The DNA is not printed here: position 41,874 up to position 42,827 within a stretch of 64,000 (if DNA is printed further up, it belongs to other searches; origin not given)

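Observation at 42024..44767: Translationally coupled membrane protein and GmrSD-like nuclease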

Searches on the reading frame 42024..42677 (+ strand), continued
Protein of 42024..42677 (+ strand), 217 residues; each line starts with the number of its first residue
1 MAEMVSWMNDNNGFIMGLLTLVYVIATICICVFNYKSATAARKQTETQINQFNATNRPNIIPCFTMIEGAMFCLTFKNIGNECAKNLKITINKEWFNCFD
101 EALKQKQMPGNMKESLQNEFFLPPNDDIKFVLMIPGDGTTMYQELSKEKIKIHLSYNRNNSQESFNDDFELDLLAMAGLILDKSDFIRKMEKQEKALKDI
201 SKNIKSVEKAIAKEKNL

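Call 26: predict_structure(alignment_id=A2)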
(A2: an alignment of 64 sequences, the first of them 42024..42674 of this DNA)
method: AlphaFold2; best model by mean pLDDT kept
length: 217 residues; sequences in the alignment: 64
mean_pLDDT: 91.8   pTM: 0.74
mean pLDDT of the five models: 91.8, 91.3, 90.4, 90.1, 89.8
residues with pLDDT >= 90: 166; 70-90: 39; 50-70: 12; < 50: 0
segments of 3 or more residues with pLDDT < 50: none
pLDDT, mean of each block of 10 residues (from residue 1): 92 95 97 97 97 97 89 95 98 95 82 93 97 76 92 97 97 83 67 92 97 93
secondary structure, 60 per line:
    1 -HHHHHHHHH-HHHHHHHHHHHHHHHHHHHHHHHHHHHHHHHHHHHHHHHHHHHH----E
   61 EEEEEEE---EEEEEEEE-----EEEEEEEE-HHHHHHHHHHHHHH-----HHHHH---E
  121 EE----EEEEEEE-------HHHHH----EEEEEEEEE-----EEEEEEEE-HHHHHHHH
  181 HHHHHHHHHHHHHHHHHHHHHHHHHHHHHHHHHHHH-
elements in order: H2-10 H12-55 E60-67 E71-78 E84-91 H93-106 H112-116 E120-122 E127-133 H141-145 E150-158 E164-171 H173-216

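Call 29: fold_search(model_id=the predicted structure, library=pdb)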
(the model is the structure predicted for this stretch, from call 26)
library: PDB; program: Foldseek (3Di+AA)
matches with E <= 10: 1126; with E <= 0.001: 0
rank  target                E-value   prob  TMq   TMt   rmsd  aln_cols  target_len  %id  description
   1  5cn1_D                4.7e-03  0.97  0.23  0.37   7.4       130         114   12  Crystal structure of yeast GGA1_GAE domain-P21 (released 2016-07-20)
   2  4i1r                  8.1e-03  0.91  0.26  0.17  16.1       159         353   11  Human MALT1 (caspase-IG3) in complex with thioridazine (released 2013-08-28)
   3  2dwx_A                1.1e-02  0.92  0.24  0.36   9.6       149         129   11  Co-crystal Structure Analysis of GGA1-GAE with the WNSF motif (released 2007-04-17)
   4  5cn1_A                1.4e-02  0.97  0.25  0.41   6.5       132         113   14  Crystal structure of yeast GGA1_GAE domain-P21 (released 2016-07-20)
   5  3mnm_A                1.8e-02  0.89  0.21  0.34   7.6       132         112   11  Crystal structure of GAE domain of GGA2p from Saccharomyces cerevisiae (released 2010-09-08)
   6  5cn1_C                1.9e-02  0.90  0.23  0.37   8.0       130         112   15  Crystal structure of yeast GGA1_GAE domain-P21 (released 2016-07-20)
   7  2dwy_B                2.0e-02  0.94  0.25  0.39   7.5       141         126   11  Crystal Structure Analysis of GGA1-GAE (released 2007-04-17)
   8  1u4f_A                2.3e-02  0.75  0.25  0.27   8.9       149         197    9  Crystal Structure of Cytoplasmic Domains of IRK1 (Kir2.1) channel (released 2005-03-08)
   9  9mkd_B                2.5e-02  0.90  0.27  0.17  16.0       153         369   11  Crystal structure of MALT1 in complex with an allosteric inhibitor (released 2025-10-29)
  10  3mnm_C                2.9e-02  0.89  0.23  0.37   7.1       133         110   10  Crystal structure of GAE domain of GGA2p from Saccharomyces cerevisiae (released 2010-09-08)
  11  3zy7_A                3.1e-02  0.87  0.22  0.36   7.4       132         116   11  Crystal structure of computationally redesigned gamma-adaptin appendage domain forming a symmetric homodimer (released 2011-12-28)
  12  1u4f_B                3.3e-02  0.91  0.27  0.30   9.1       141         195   12  Crystal Structure of Cytoplasmic Domains of IRK1 (Kir2.1) channel (released 2005-03-08)
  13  8fk7_A                3.4e-02  0.96  0.27  0.37  10.6       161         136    9  Structure of the Pyrobaculum calidifontis flagellar-like archaeal type IV pilus (released 2023-06-28)
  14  9mkd_A                3.6e-02  0.87  0.27  0.18  15.8       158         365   10  Crystal structure of MALT1 in complex with an allosteric inhibitor (released 2025-10-29)
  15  7p4l_C                3.6e-02  0.72  0.20  0.11   8.4       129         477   14  Crystal structure of the trimeric ectodomain of archaeal Fusexin1 (Fsx1) (released 2022-07-13)
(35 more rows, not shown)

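Call 30: search_protein_families(library=pfam, proteins=[L022:4304-5161:+, L022:5163-5942:+, L001:6911-8056:+, L001:9734-11737:+, L003:1283-4189:-, L040:363-1310:+, L040:2298-2996:+, L019:6796-7668:+, L046:5032-5583:+, L029:1122-2588:+], max_evalue=0.001)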
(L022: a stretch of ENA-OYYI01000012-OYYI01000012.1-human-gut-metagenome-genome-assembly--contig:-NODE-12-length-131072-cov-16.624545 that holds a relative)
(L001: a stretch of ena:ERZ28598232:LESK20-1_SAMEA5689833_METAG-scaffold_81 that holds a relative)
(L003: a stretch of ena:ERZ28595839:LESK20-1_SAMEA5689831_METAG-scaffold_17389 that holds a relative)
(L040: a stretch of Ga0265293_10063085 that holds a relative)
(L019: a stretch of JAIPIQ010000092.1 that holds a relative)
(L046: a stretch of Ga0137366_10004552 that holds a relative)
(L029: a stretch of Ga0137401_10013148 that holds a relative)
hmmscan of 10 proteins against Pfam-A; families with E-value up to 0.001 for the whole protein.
L022:4304-5161:+ (285 aa): 1 family
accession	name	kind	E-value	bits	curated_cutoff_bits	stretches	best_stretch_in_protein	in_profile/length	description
PF07804.18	HipA_C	-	2.1e-17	64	30.5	1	14-203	3-184/213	HipA-like C-terminal domain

L022:5163-5942:+ (259 aa): 0 families

L001:6911-8056:+ (381 aa): 1 family
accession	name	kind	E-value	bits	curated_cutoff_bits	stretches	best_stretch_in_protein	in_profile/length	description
PF09053.15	CagZ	-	0.00065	19.8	25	1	192-303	25-132/199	CagZ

L001:9734-11737:+ (667 aa): 0 families

L003:1283-4189:- (968 aa): 0 families

L040:363-1310:+ (315 aa): 1 family
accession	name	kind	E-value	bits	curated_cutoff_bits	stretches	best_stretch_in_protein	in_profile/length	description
PF08902.16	DUF1848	-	2.1e-106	355.9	30.5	1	4-268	1-262/262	Domain of unknown function (DUF1848)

L040:2298-2996:+ (232 aa): 0 families

L019:6796-7668:+ (290 aa): 0 families

L046:5032-5583:+ (183 aa): 1 family
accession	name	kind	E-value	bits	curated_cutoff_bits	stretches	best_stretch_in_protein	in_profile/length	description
PF14237.11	GYF_2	-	2.9e-12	46.6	25.8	1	8-55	1-47/50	GYF domain 2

L029:1122-2588:+ (488 aa): 4 families
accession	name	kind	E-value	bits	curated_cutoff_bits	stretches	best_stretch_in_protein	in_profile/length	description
PF00478.31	IMPDH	-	8.8e-160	531.8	25.6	1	9-474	1-345/345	IMP dehydrogenase / GMP reductase domain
PF00571.33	CBS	-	7.4e-29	100.3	24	2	94-141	5-52/57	CBS domain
PF01070.24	FMN_dh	-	1.3e-08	34.7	24.9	1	266-365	214-306/350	FMN-dependent dehydrogenase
PF03060.21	NMO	-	5.1e-08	33.1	28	1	261-375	126-236/331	Nitronate monooxygenase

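Call 31: find_encoding_contigs(protein=P0007, flank=5000, max_places=2)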
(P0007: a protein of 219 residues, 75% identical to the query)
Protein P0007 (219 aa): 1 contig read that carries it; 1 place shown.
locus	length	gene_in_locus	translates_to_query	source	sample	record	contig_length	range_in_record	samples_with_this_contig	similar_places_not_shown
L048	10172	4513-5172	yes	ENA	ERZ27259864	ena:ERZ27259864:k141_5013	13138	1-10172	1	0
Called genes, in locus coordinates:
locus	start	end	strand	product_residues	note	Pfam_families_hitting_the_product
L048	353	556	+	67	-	PF13443:HTH_26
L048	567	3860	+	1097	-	PF00270:DEAD (faint), PF00176:SNF2-rel_dom, PF04851:ResIII, PF00271:Helicase_C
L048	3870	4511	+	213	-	PF14335:DUF4391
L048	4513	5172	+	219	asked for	-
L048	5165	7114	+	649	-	PF01555:N6_N4_Mtase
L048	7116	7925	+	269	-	-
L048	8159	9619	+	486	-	PF04326:SLFN_AlbA_2, PF13749:HATPase_c_4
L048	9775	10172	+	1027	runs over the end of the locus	PF04851:ResIII, PF00270:DEAD (faint), PF19778:RE_endonuc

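Call 32: find_encoding_contigs(protein=P0009, flank=5000, max_places=2)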
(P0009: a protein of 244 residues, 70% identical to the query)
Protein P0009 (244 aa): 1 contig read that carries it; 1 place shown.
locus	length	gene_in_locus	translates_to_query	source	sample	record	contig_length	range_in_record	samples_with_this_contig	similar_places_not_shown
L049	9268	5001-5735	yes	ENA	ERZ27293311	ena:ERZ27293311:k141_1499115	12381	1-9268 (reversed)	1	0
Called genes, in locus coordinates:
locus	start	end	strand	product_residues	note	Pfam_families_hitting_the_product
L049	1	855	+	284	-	PF02498:Bro-N (weak), PF02661:Fic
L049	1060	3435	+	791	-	PF00270:DEAD (faint), PF00176:SNF2-rel_dom (weak), PF04851:ResIII (weak)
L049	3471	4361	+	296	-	PF00271:Helicase_C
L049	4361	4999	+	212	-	PF14335:DUF4391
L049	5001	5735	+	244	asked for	-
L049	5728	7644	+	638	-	PF01555:N6_N4_Mtase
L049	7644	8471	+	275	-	-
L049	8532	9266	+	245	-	?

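Call 33: find_encoding_contigs(protein=P0015, flank=5000, max_places=2)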
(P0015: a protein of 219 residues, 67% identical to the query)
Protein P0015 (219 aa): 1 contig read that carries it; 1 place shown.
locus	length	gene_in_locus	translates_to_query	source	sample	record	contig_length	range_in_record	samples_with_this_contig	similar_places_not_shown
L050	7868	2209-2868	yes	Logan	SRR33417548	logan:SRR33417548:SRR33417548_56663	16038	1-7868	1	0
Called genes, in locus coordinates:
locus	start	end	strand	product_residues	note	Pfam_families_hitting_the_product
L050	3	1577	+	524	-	?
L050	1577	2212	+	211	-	PF14335:DUF4391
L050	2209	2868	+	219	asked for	-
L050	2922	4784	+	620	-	PF01555:N6_N4_Mtase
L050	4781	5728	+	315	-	PF11185:DUF2971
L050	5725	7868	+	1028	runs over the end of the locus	PF04851:ResIII, PF00270:DEAD (weak), PF19778:RE_endonuc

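Call 34: find_encoding_contigs(protein=P0018, flank=5000, max_places=3)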
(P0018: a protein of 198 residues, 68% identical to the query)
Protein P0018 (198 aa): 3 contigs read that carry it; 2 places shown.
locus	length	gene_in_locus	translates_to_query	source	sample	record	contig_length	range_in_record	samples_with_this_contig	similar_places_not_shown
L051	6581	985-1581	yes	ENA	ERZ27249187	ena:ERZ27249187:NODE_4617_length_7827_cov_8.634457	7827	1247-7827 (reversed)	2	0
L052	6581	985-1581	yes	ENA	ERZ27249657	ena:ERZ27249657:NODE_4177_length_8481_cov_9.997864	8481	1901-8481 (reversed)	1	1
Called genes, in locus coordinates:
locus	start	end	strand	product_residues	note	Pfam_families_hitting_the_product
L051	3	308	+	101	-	?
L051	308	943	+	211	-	PF14335:DUF4391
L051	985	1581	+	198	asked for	-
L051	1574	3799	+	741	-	PF01555:N6_N4_Mtase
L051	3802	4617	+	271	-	-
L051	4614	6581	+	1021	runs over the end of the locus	PF04851:ResIII, PF00270:DEAD (faint), PF19778:RE_endonuc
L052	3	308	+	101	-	?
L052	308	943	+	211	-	PF14335:DUF4391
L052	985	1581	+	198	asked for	-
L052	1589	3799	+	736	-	PF01555:N6_N4_Mtase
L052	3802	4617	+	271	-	-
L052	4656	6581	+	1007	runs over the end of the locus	PF04851:ResIII, PF00270:DEAD (faint), PF19778:RE_endonuc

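Call 36: find_encoding_contigs(protein=P0003, flank=5000, max_places=3)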
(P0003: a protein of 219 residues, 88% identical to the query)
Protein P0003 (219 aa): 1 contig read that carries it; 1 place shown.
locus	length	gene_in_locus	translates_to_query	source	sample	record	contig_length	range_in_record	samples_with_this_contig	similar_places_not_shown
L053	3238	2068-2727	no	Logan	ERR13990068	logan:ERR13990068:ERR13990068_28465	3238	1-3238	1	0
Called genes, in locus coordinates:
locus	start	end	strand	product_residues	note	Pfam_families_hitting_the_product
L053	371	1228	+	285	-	PF07804:HipA_C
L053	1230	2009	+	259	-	-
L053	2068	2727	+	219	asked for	-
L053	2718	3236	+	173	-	?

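Call 37: find_encoding_contigs(protein=P0005, flank=5000, max_places=3)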
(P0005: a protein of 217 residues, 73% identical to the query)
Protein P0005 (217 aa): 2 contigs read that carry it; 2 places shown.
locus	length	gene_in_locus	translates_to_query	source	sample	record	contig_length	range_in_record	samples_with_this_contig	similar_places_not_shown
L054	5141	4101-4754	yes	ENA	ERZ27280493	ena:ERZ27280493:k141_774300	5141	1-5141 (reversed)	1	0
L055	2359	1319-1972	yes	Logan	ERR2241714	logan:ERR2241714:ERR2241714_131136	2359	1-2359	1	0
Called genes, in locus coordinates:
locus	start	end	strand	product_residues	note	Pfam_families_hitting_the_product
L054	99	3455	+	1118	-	PF00176:SNF2-rel_dom, PF00270:DEAD (weak), PF04851:ResIII, PF00271:Helicase_C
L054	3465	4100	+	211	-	PF14335:DUF4391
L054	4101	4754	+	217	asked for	-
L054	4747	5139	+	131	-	?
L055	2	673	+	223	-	?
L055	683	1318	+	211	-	PF14335:DUF4391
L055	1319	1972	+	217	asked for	-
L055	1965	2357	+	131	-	?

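Call 50: search_protein_families(library=pfam, proteins=[L016:2911-4368:+, L016:4384-5649:+, L016:1905-2771:-, L019:4247-5143:-, L019:7717-8604:-, L034:3840-4415:+, L034:5423-5842:+, L046:3685-4296:+, L046:5786-6628:+, L038:1585-2295:+], max_evalue=0.001)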
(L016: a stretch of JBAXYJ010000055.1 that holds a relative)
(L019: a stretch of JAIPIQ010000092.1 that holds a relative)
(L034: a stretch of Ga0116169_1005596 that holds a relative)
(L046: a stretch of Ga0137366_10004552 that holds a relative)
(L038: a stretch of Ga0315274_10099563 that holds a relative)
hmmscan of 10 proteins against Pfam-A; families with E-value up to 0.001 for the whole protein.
L016:2911-4368:+ (485 aa): 3 families
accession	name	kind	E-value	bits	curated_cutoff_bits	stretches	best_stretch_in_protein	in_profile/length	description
PF08245.18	Mur_ligase_M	-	2.4e-57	194.6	24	1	109-308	1-199/200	Mur ligase middle domain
PF02875.26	Mur_ligase_C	-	1.7e-31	110.1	28.4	1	331-458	1-127/127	Mur ligase, glutamate ligase domain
PF01225.30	Mur_ligase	-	4.2e-06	27.5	21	1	23-97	2-95/95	Mur ligase family, catalytic domain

L016:4384-5649:+ (421 aa): 1 family
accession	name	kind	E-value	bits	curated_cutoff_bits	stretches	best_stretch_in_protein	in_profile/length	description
PF00375.23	SDF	-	3.9e-97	326.2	27.9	1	18-410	3-386/387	Sodium:dicarboxylate symporter family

L016:1905-2771:- (288 aa): 4 families
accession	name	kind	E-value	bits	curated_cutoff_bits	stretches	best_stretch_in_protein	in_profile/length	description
PF12833.13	HTH_18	-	2.9e-18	66.4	33.6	1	207-284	1-79/80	Helix-turn-helix domain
PF00165.29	HTH_AraC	-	8.8e-15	54.9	26.6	2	253-282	12-40/42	Bacterial regulatory helix-turn-helix proteins, AraC family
PF02311.25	AraC_binding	-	3.7e-07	30.4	21.1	1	30-161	14-134/135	AraC-like ligand binding domain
PF07883.17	Cupin_2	-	3.3e-06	27.1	27.2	1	31-88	10-66/70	Cupin domain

L019:4247-5143:- (298 aa): 0 families

L019:7717-8604:- (295 aa): 0 families

L034:3840-4415:+ (191 aa): 1 family
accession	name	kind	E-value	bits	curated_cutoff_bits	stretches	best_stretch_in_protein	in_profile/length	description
PF02075.23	RuvC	-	1.4e-06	28.7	22.2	1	27-145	1-125/148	Crossover junction endodeoxyribonuclease RuvC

L034:5423-5842:+ (139 aa): 2 families
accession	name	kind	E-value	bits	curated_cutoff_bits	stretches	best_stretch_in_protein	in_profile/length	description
PF08281.18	Sigma70_r4_2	-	2.9e-06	27.3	25.7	1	94-117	15-38/54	Sigma-70, region 4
PF04545.22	Sigma70_r4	-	0.00039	20.3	24.1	0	93-116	8-31/50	Sigma-70, region 4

L046:3685-4296:+ (203 aa): 2 families
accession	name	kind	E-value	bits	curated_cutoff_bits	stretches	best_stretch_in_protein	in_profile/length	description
PF00163.24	Ribosomal_S4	-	3.4e-29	101.8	23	1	3-92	1-95/95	Ribosomal protein S4/S9 N-terminal domain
PF01479.30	S4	-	3.3e-21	75.2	22.8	1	94-140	2-48/48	S4 domain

L046:5786-6628:+ (280 aa): 1 family
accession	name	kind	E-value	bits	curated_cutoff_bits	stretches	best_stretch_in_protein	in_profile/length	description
PF14237.11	GYF_2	-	7.3e-15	54.9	25.8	1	6-51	2-47/50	GYF domain 2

L038:1585-2295:+ (236 aa): 0 families

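Call 51: search_protein_families(library=pfam, proteins=[L038:2441-3532:+, L018:6717-7187:+, L018:7184-7987:+, L018:8004-8852:+, L042:6855-8090:+, L033:915-1469:+, L015:4919-5464:+, L015:6991-7386:+, L010:2870-3562:+, L031:1291-2148:-], max_evalue=0.001)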
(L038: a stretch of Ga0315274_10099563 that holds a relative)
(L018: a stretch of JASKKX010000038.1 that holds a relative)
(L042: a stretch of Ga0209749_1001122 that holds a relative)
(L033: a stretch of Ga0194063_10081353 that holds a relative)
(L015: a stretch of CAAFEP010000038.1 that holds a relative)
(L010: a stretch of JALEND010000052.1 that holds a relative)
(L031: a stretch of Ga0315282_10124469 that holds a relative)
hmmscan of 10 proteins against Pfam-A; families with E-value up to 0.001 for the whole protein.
L038:2441-3532:+ (363 aa): 1 family
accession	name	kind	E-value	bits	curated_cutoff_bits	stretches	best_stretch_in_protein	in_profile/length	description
PF01208.23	URO-D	-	4e-28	98.9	23.9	1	109-355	95-345/346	Uroporphyrinogen decarboxylase (URO-D)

L018:6717-7187:+ (156 aa): 0 families

L018:7184-7987:+ (267 aa): 0 families

L018:8004-8852:+ (282 aa): 1 family
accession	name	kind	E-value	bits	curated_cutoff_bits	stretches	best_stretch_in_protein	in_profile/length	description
PF11236.13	DUF3037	-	3.2e-20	73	22.6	1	9-139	1-118/118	Protein of unknown function (DUF3037)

L042:6855-8090:+ (411 aa): 0 families

L033:915-1469:+ (185 aa): 0 families

L015:4919-5464:+ (181 aa): 0 families

L015:6991-7386:+ (131 aa): 0 families

L010:2870-3562:+ (230 aa): 1 family
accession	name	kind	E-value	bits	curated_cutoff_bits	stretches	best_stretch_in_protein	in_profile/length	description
PF06237.18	SLC52_ribofla_tr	-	0.00063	19.3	27.9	1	31-144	198-306/429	Solute carrier family 52, riboflavin transporter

L031:1291-2148:- (285 aa): 1 family
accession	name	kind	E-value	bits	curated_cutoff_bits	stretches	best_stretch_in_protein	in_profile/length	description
PF18135.7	Type_ISP_C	-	5.1e-78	263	25.9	1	2-259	76-339/342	Type ISP C-terminal specificity domain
